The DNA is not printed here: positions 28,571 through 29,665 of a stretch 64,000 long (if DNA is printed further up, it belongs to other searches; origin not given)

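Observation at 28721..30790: Three-gene module: NYN RNase-fold protein, HTH-HTH protein, MucR-zinc-finger/NUMOD3/IS630-wHTH protein; the HTH-HTH gene has a paralog 15 kb away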

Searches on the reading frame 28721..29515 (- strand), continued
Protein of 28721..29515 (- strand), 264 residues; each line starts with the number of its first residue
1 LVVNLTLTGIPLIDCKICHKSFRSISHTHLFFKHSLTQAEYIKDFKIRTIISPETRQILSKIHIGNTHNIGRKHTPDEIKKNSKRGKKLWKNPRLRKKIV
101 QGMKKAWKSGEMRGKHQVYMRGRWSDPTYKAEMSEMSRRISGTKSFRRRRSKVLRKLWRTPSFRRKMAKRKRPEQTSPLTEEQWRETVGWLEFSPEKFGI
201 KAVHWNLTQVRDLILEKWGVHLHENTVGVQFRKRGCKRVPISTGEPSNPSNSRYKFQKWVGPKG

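Call 57: search_protein_families(library=pfam, alignment_id=A5, max_evalue=0.001)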
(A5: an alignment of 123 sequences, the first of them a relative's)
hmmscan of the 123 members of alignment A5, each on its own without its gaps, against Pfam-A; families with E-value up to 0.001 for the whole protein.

A. member 1, P0146 (253 aa): 1 family
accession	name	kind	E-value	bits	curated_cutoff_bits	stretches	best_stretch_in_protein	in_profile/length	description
PF05443.17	ROS_MUCR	-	6.8e-06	26.6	25.4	1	2-36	65-98/123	ROS/MUCR transcriptional regulator protein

B. families by the number of members that match (of 123 scanned): 48 families (the first 25 are shown)
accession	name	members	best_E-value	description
PF17898.6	GerD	72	3.7e-23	Spore germination GerD central core domain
PF01541.30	GIY-YIG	20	1.5e-12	GIY-YIG catalytic domain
PF17830.6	STI1-HOP_DP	14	5.4e-10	STI1/HOP, DP domain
PF07460.16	NUMOD3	12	4.5e-20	NUMOD3 motif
PF18741.7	MTES_1575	12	1.9e-09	REase_MTES_1575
PF25680.1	Mom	10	2.4e-23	Mom protein family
PF04480.18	DUF559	9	1.8e-14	Protein of unknown function (DUF559)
PF05443.17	ROS_MUCR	9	7.5e-07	ROS/MUCR transcriptional regulator protein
PF01844.29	HNH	5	1.8e-05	HNH endonuclease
PF02979.21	NHase_alpha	5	1.8e-05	Nitrile hydratase, alpha chain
PF02526.19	GBP_repeat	5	0.00011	Glycophorin-binding protein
PF22945.2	LEM-3_GIY-YIG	4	2.6e-14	LEM-3-like GIY-YIG domain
PF13384.12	HTH_23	4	1.6e-07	Homeodomain-like domain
PF03852.21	Vsr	4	9.5e-07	DNA mismatch endonuclease Vsr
PF05367.17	Phage_endo_I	4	1.9e-05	Phage endonuclease I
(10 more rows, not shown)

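Call 58: find_encoding_contigs(protein=P0005, flank=5000, max_places=3)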
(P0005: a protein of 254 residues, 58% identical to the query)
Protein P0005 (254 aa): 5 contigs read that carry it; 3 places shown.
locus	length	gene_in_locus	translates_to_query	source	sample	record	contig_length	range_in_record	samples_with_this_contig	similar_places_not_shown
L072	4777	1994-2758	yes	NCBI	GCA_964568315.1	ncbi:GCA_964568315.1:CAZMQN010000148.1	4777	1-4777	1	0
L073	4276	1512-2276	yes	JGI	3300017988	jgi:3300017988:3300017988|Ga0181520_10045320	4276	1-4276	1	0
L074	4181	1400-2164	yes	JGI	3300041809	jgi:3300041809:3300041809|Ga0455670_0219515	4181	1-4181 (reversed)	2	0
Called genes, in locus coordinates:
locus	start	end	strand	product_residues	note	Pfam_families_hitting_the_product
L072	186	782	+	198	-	PF19570:DUF6088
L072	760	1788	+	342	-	PF08843:AbiEii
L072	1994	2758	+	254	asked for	-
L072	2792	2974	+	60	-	-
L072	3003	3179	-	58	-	-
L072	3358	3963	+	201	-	PF01936:NYN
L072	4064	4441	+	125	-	-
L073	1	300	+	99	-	?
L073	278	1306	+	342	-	PF08843:AbiEii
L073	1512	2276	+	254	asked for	-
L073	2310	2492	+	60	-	-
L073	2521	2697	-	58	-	-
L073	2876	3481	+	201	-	PF01936:NYN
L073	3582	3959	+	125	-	-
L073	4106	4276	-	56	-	?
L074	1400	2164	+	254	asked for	-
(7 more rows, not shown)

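Call 59: find_encoding_contigs(protein=P0146, flank=6000, max_places=3)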
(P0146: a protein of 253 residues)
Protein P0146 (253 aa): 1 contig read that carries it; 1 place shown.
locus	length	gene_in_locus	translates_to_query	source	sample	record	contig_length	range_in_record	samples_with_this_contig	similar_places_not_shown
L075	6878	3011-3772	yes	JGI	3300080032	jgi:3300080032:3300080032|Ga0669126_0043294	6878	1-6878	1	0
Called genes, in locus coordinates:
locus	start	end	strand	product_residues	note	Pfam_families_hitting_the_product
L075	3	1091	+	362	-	?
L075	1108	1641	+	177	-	PF22148:Fervidolysin_NPro-like (weak)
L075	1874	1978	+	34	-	-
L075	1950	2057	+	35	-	-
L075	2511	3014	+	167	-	-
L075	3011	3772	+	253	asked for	PF05443:ROS_MUCR (weak)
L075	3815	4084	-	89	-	PF12844:HTH_19 (weak), PF01381:HTH_3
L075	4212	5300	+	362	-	-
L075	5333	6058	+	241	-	-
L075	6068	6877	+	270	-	?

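Call 70: search_protein_families(library=pfam, proteins=[L072:4064-4441:+], max_evalue=0.1)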
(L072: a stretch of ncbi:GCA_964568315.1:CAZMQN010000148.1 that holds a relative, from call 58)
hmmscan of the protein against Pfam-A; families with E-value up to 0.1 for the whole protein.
L072:4064-4441:+ (125 aa): 0 families

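Call 80: search_protein_families(library=phrogs, proteins=[window:28721-29515:-], max_evalue=0.01)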
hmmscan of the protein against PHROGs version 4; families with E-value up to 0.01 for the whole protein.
window:28721-29515:- (264 aa): 1 family
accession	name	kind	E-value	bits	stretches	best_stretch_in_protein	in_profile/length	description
phrog_22215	-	unknown function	2e-08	35.3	1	13-172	4-168/324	-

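Call 85: find_related_loci(query=A1, collection=viral_contigs, flank=5000)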
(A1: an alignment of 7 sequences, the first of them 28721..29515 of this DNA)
Query A1 (264 aa) in viral_contigs; peptide patterns used: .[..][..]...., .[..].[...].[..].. (x = any residue, [..] = any of these).
272 stretches matched a pattern; 3 encode a relative of the query (tblastn E <= 1e-3); 3 distinct loci.
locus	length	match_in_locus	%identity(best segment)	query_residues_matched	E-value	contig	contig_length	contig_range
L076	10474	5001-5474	29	72-167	5e-7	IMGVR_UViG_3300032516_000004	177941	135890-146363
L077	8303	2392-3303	27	52-185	3e-6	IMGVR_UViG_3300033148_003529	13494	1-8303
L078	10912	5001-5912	43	52-185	1e-5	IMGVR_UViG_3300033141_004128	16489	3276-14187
